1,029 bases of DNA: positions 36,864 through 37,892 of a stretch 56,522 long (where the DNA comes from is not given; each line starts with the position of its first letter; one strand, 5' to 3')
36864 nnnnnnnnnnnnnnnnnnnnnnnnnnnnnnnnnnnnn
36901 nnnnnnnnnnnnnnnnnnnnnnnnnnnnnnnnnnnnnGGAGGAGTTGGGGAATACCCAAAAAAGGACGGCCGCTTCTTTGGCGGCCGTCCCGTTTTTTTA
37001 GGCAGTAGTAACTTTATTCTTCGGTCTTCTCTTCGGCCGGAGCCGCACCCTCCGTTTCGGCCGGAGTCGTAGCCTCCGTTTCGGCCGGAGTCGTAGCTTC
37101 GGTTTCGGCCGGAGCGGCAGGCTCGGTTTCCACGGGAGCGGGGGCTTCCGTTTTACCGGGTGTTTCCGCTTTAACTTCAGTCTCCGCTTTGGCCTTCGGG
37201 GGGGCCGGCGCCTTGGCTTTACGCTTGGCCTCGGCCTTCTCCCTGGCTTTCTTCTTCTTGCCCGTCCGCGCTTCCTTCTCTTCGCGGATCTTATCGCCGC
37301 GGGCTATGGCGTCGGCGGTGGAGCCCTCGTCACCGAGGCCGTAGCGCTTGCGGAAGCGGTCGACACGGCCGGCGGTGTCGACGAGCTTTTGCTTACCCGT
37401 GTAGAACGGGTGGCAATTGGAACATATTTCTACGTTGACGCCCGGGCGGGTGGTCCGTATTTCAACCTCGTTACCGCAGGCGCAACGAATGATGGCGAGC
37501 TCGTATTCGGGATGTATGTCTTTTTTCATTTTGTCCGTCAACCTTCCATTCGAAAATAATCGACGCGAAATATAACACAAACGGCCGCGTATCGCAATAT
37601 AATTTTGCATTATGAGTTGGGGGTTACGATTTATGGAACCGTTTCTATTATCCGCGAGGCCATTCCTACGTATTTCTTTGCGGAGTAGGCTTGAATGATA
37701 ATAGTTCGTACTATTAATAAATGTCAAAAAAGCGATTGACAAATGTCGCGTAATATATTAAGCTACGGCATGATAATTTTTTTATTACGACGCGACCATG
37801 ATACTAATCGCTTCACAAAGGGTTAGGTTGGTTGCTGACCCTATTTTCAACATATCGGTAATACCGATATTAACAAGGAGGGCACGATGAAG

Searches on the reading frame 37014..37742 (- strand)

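Call 53: search_protein_families(library=pfam, proteins=[window:37014-37742:-], max_evalue=0.001)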
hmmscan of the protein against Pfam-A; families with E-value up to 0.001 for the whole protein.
window:37014-37742:- (242 aa): 1 family
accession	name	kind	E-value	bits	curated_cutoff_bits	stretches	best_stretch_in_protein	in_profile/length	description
PF01197.23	Ribosomal_L31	-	2.9e-32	111.1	27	1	72-135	1-65/65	Ribosomal protein L31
